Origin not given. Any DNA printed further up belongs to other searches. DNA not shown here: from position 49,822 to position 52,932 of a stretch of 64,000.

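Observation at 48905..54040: Operon of unknowns built around a 936-aa double-TM coiled-coil giant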

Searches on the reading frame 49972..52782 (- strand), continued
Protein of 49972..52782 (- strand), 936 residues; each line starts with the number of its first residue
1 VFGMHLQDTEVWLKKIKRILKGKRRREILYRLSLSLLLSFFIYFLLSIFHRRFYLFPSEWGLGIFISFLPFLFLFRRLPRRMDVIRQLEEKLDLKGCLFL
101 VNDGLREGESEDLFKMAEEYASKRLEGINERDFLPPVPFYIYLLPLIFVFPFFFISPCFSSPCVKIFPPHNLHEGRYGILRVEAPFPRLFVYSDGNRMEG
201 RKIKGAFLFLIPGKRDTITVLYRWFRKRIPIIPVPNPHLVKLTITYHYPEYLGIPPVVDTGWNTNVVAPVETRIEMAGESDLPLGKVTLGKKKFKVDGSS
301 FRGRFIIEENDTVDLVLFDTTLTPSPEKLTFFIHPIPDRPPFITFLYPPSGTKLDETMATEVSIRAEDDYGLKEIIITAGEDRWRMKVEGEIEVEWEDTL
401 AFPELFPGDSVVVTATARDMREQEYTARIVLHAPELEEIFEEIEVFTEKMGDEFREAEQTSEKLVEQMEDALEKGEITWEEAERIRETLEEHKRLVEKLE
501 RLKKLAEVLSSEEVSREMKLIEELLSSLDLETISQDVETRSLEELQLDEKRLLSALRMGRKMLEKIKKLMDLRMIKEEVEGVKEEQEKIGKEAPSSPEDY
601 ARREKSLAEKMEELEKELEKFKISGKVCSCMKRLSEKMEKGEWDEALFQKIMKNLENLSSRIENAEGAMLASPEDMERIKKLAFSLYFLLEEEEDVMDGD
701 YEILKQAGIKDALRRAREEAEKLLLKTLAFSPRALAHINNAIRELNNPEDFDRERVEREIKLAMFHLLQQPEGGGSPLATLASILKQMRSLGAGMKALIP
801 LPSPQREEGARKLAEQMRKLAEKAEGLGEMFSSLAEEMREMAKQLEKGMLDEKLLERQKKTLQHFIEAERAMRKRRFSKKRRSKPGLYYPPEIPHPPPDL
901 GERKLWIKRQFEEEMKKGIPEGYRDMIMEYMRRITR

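Call 66: predict_structure(alignment_id=A2)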
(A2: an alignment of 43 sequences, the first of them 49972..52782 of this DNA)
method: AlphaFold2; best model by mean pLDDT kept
length: 936 residues; sequences in the alignment: 43
mean_pLDDT: 79.1   pTM: 0.43
mean pLDDT of the five models: 79.1, 78.0, 76.2, 75.8, 72.6
residues with pLDDT >= 90: 163; 70-90: 608; 50-70: 129; < 50: 36
segments of 3 or more residues with pLDDT < 50: 1-5, 771-775, 874-896
pLDDT, mean of each block of 10 residues (from residue 1): 50 82 84 82 77 71 78 78 85 83 73 80 80 76 73 57 72 79 81 81 86 76 73 84 94 90 90 95 93 94 94 93 87 93 91 81 93 90 86 90 75 93 91 75 70 73 74 71 74 71 63 65 68 69 71 72 77 83 86 75 89 87 85 90 89 88 79 81 87 61 77 87 78 81 77 83 80 49 80 86 83 90 81 90 89 88 80 44 37 50 75 72 76 65
secondary structure, 60 per line:
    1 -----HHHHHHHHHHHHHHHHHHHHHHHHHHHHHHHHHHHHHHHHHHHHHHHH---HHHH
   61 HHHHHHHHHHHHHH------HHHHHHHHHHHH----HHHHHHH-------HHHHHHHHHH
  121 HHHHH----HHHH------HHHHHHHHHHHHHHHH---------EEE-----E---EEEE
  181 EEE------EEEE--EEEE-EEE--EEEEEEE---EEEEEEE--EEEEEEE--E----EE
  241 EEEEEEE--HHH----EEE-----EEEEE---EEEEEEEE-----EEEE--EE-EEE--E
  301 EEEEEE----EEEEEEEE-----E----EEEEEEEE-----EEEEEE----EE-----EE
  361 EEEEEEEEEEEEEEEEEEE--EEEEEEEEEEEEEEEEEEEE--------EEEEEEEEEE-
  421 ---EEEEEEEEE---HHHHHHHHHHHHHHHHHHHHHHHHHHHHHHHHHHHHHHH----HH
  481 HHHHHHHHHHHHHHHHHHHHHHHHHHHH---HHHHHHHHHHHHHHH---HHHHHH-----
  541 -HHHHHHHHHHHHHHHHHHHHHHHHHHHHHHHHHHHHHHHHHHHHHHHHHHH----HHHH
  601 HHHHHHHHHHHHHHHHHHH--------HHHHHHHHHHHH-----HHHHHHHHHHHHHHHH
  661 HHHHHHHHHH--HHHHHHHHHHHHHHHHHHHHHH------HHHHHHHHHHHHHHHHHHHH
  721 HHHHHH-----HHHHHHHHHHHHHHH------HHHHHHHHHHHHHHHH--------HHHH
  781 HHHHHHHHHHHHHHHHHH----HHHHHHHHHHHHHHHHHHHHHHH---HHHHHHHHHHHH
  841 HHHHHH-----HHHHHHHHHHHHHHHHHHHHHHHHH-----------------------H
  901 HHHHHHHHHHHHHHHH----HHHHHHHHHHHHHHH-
elements in order (helices of 4 or more, strands of 3 or more residues): H6-53 H57-74 H81-92 H97-103 H111-125 H130-133 H140-155 E165-167 E177-183 E190-193 E196-199 E201-203 E206-212 E216-222 E225-231 E239-247 E257-259 E265-269 E273-280 E286-289 E295-297 E300-306 E311-318 E329-336 E342-347 E359-379 E382-401 E410-419 E424-432 H436-474 H479-508 H512-526 H530-535 H542-592 H597-619 H628-639 H645-670 H673-694 H701-726 H732-746 H753-768 H777-798 H803-825 H829-846 H852-876 H900-916 H921-935
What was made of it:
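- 52303..52692 (-): N-terminal membrane module of the giant: TM1 and TM2 (aa about 31-74), a helical loop of about 60 aa rich in K/R (aa 75-136), and TM3 (aa 137-160). AF2 helices H6-53, H57-74 and H140-155 (call 66).
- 51487..52290 (-): Three tandem Ig-like/FN3-like β-sandwich domains (aa about 165-235, 239-335, 340-432). They carry the family-invariant D338, P348, D368-D369 (DDxG), D419 and P434. AF2 pLDDT is 85-95 over aa 240-430 (call 66).
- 50155..51477 (-): All-α region (aa 436-876) rich in E/K. It has about 16 helices of 12-51 residues and is predicted as stacked helical bundles. AF2 secondary structure with pLDDT 63-90 (call 66).
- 49978..50163 (-): Conserved C-terminal module: a disordered basic linker (aa 874-896, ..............) and two short helices ending in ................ 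pLDDT is below 50 for aa 874-896 (call 66).
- On Long two-stranded coiled-coil proteins (SMC, Rad50, myosin-like): The longest predicted helices are 51, 39 and 30 residues; the rest are 12-26 (call 66).
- Structure: the AF2 model has pLDDT 79, with three TM helices, three β-sandwiches and helical bundles (call 66). The architecture is a membrane anchor plus three Ig-like domains plus about 440 helical residues (call 66).
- Tried and rejected: I repeated it with 43 sequences (call 66).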

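Call 69: fold_search(model_id=the predicted structure, library=pdb)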
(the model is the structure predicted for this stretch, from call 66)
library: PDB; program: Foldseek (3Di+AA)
matches with E <= 10: 950; with E <= 0.001: 97
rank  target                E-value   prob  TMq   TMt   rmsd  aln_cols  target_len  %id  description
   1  6e57_B                5.3e-06  1.00  0.08  0.17  21.6       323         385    9  Bacteroides ovatus mixed-linkage glucan utilization locus (MLGUL) SGBP-B in complex with mixed-linkage heptasaccharide (released 2019-05-29)
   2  3pdd                  6.9e-06  1.00  0.10  0.36  10.4       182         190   13  Structures of Clostridium thermocellum CbhA fibronectin(III)-like modules (released 2011-11-23)
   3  2yd9                  8.2e-06  1.00  0.14  0.35  11.9       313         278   10  Crystal structure of the N-terminal Ig1-3 module of Human Receptor Protein Tyrosine Phosphatase Sigma (released 2011-04-13)
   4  6e57_A                9.7e-06  1.00  0.08  0.16  21.5       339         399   11  Bacteroides ovatus mixed-linkage glucan utilization locus (MLGUL) SGBP-B in complex with mixed-linkage heptasaccharide (released 2019-05-29)
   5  8glv_DA               1.1e-05  0.97  0.10  0.03  42.0      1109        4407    8  96-nm repeat unit of doublet microtubules from Chlamydomonas reinhardtii flagella (released 2023-05-31)
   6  5wy8_A                1.3e-05  1.00  0.11  0.26  13.7       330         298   10  Crystal structure of PTP delta Ig1-Ig3 in complex with IL1RAPL1 Ig1-Ig3 (released 2017-11-22)
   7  7k80_G                1.7e-05  1.00  0.09  0.22  18.9       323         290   11  KIR3DL1*001 in complex with HLA-A*24:02 presenting the RYPLTFGW peptide (released 2020-12-09)
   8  6eg0_B                1.8e-05  1.00  0.13  0.27  11.8       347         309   11  Crystal structure of Dpr4 Ig1-Ig2 in complex with DIP-Eta Ig1-Ig3 (released 2018-11-28)
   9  6eg1_B                1.9e-05  1.00  0.12  0.27  12.3       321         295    9  Crystal structure of Dpr2 Ig1-Ig2 in complex with DIP-Theta Ig1-Ig3 (released 2018-11-28)
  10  2yn3_C                2.0e-05  1.00  0.13  0.28  12.2       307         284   12  Structural insight into the giant calcium-binding adhesin SiiE: implications for the adhesion of Salmonella enterica t (released 2013-04-03)
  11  4rca_A                2.0e-05  1.00  0.12  0.24  12.3       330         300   11  Crystal structure of human PTPdelta and human Slitrk1 complex (released 2014-11-19)
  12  6e57_D                2.4e-05  1.00  0.08  0.17  20.2       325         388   10  Bacteroides ovatus mixed-linkage glucan utilization locus (MLGUL) SGBP-B in complex with mixed-linkage heptasaccharide (released 2019-05-29)
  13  6e57_C                2.8e-05  1.00  0.08  0.17  20.9       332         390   10  Bacteroides ovatus mixed-linkage glucan utilization locus (MLGUL) SGBP-B in complex with mixed-linkage heptasaccharide (released 2019-05-29)
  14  6aed                  3.1e-05  1.00  0.08  0.17  19.2       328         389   10  Crystal Structure of the four Ig-like domain of LILRB2(LIR2/ILT4/CD85d) (released 2019-07-31)
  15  2a74_D                3.3e-05  1.00  0.09  0.12  18.4       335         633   13  Human Complement Component C3c (released 2005-09-27)
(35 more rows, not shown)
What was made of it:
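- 51487..52290 (-): Foldseek matches tandem Ig/FN3 arrays at E about 5e-6 (call 69).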

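Call 78: find_related_loci(query=A4, collection=metagenome_contigs, flank=5000)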
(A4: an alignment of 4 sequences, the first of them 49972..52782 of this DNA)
Query A4 (936 aa) in metagenome_contigs; peptide patterns used: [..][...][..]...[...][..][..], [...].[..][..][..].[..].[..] (x = any residue, [..] = any of these).
600 stretches matched a pattern (row limit reached: there are more); 14 encode a relative of the query (tblastn E <= 1e-3); 14 distinct loci.
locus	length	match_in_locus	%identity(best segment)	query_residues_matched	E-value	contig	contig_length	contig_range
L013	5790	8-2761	30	45-936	1e-114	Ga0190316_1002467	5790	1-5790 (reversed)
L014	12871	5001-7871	30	40-935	4e-106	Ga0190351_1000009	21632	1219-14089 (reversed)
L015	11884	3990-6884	27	1-936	7e-85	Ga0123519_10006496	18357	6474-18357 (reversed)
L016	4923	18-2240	30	234-935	6e-82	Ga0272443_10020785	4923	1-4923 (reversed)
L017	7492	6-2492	22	234-935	9e-29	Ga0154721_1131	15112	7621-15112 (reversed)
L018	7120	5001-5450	25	234-379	3e-11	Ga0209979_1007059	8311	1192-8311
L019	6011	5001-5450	25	234-375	2e-10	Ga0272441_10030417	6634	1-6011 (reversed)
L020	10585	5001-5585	28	237-421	4e-14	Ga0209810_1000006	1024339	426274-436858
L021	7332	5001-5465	25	237-375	1e-6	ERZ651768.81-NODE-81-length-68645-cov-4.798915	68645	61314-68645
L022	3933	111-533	28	231-378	5e-6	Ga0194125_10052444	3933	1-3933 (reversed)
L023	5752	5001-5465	25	237-375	8e-6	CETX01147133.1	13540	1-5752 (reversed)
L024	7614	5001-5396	28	242-378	9e-6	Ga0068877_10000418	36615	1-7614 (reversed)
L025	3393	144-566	27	231-378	7e-6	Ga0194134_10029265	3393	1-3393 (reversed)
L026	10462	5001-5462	26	237-384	3e-5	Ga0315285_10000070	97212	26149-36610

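Call 95: search_protein_families(library=pfam, proteins=[L015:2235-2915:-, L015:7821-9041:-, L003:5251-6513:+, L003:4661-5275:+, L005:5382-7193:-, L005:11889-13109:-, L002:365-1054:+, L002:2232-2753:+, L001:3922-5121:-, L015:682-2253:-], max_evalue=0.001)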
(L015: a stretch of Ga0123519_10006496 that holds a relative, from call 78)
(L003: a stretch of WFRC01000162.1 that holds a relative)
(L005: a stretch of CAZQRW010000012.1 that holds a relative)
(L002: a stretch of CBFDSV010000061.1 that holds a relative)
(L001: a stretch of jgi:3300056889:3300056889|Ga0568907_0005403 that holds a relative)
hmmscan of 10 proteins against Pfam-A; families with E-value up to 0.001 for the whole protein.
L015:2235-2915:- (226 aa): 0 families

L015:7821-9041:- (406 aa): 2 families
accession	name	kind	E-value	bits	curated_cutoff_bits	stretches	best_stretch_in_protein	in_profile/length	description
PF04165.18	DUF401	-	6.1e-56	190.9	24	1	7-400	4-392/393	Protein of unknown function (DUF401)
PF03600.22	CitMHS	-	0.00039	20.1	31.9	1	14-327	2-311/336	Citrate transporter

L003:5251-6513:+ (420 aa): 2 families
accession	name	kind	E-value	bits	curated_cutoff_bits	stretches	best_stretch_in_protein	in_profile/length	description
PF03600.22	CitMHS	-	9e-69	232.6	31.9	2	17-347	1-320/336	Citrate transporter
PF02040.21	ArsB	-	1.5e-12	48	22.2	1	9-419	2-422/423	Arsenical pump membrane protein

L003:4661-5275:+ (204 aa): 0 families

L005:5382-7193:- (603 aa): 3 families
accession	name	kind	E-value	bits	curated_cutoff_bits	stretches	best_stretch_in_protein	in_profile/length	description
PF01380.27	SIS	-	1.3e-39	135.5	25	2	289-414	3-126/131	SIS domain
PF13522.11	GATase_6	-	3.4e-12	46.9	27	1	70-179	11-109/130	Glutamine amidotransferase domain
PF13537.11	GATase_7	-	5.8e-12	46.1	25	1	85-200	9-120/123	Glutamine amidotransferase domain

L005:11889-13109:- (406 aa): 2 families
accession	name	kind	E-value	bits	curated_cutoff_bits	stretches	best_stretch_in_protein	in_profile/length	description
PF04165.18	DUF401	-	2.4e-56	192.2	24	1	7-402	8-392/393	Protein of unknown function (DUF401)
PF03600.22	CitMHS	-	3.5e-05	23.5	31.9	1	17-336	4-318/336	Citrate transporter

L002:365-1054:+ (229 aa): 0 families

L002:2232-2753:+ (173 aa): 0 families

L001:3922-5121:- (399 aa): 0 families

L015:682-2253:- (523 aa): 5 families
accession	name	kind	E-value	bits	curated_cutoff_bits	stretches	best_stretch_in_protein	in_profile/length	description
PF07669.17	Eco57I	-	2.8e-30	106.1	25.3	1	87-234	1-171/171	Eco57I restriction-modification methylase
PF02384.22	N6_Mtase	-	1.5e-21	77.5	20.4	1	17-276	21-263/311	N-6 DNA Methylase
PF20473.4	MmeI_Mtase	-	3e-10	40.2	27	2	135-221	135-220/259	MmeI, DNA-methyltransferase domain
PF13847.12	Methyltransf_31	-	2.5e-07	30.9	27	1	47-146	5-81/145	Methyltransferase domain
PF01170.24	UPF0020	-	8e-06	26.1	22.3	1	46-150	29-132/197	RMKL-like, methyltransferase domain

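Call 98: search_solved_structures(query=A2, max_evalue=1)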
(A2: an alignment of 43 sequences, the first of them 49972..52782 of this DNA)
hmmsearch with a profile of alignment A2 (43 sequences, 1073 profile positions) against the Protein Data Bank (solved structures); distinct sequences matched with E-value up to 1: 106 (the best 60 are shown).
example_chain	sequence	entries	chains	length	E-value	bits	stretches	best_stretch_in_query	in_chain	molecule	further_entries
8qae_A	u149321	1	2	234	2.6e-08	35.3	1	575-762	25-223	sc-apCC-6-SLLA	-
8a3k_UNK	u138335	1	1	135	2.8e-07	31.9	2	929-982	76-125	sc-apCC-4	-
6egc_A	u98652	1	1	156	1.7e-05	26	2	489-561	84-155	SC_2L4HC2_23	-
9y5h_B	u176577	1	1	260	0.00012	23.2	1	485-696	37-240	sc-t-SNARE-diff-#3.3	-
6o0i_A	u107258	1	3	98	0.00035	21.6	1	616-705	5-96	Design construct XAA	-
6nx2_A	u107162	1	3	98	0.0012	19.8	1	616-705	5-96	Design construct AAA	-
2ch7_B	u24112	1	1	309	0.0023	18.9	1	661-874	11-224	METHYL-ACCEPTING CHEMOTAXIS PROTEIN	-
9r1n_A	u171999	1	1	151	0.0033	18.4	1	929-982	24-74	sc-apCC-4-DPH-2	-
5j0k_A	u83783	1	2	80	0.0033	18.4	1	488-561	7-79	designed protein 2L4HC2_23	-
3ja6_H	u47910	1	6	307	0.0048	17.8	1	661-875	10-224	Methyl-accepting chemotaxis protein 2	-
8f7n_A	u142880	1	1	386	0.0058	17.6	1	824-966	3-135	Methyl-accepting chemotaxis protein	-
2ch7_A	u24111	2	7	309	0.0065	17.4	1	661-875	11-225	METHYL-ACCEPTING CHEMOTAXIS PROTEIN | Methyl-accepting chemotaxis protein 2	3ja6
6nyk_A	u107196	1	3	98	0.0066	17.4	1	616-704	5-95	Design construct XAX_GGDQ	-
8tzk_E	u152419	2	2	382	0.0069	17.3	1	487-574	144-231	Peptidase M23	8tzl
6nz3_A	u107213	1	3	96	0.007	17.3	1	619-705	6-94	Design construct XAA_GGHN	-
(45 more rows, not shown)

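Call 99: search_protein_families(library=ncbifam, proteins=[P0020, P0010, P0156, P0154, P0153, P0152, P0008, P0009], max_evalue=0.01)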
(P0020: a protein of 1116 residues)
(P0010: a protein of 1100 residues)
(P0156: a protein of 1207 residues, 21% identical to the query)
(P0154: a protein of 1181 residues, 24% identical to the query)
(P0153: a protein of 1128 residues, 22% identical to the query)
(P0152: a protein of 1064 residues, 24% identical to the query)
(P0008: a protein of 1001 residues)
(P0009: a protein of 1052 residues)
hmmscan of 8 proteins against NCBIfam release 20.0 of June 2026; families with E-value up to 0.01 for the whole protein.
P0020 (1116 aa): 0 families

P0010 (1100 aa): 1 family
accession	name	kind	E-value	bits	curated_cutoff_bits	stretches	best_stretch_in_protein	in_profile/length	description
TIGR04527.1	mycoplas_twoTM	subfamily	0.00047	19.9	125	0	677-771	83-157/248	MG_279/MG_280 family protein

P0156 (1207 aa): 0 families

P0154 (1181 aa): 1 family
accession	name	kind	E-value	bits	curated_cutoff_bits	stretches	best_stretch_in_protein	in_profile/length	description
NF041792.2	2_anti-phage_ZorA2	equivalog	0.00017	20.3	700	1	557-687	367-498/550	type II Zorya anti-phage system protein ZorA2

P0153 (1128 aa): 0 families

P0152 (1064 aa): 2 families
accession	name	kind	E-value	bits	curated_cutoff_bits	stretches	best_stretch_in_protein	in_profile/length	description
NF045780.1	TrlF_fam_ATP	equivalog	0.00022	20.1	350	1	485-877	416-813/944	TrlF family AAA-like ATPase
TIGR02168.1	SMC_prok_B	equivalog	0.00045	18.1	567.35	1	486-758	683-951/1181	chromosome segregation protein SMC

P0008 (1001 aa): 4 families
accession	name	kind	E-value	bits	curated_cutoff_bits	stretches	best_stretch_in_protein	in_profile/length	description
TIGR02168.1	SMC_prok_B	equivalog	0.00022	19.1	567.35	1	450-699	693-959/1181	chromosome segregation protein SMC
NF003034.1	PRK03918.1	equivalog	0.0016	16.5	700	1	453-673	521-736/878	DNA double-strand break repair ATPase Rad50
TIGR00996.1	Mtu_fam_mce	paralog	0.0033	16.7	140.5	1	448-584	155-285/291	MCE family protein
NF008070.2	PRK10807.1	equivalog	0.0075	15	525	0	441-560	401-513/542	intermembrane transport protein PqiB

P0009 (1052 aa): 0 families
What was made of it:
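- On Long two-stranded coiled-coil proteins (SMC, Rad50, myosin-like): SMC and Rad50 models score 16-20 bits against cut-offs of at least 567 (call 99).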
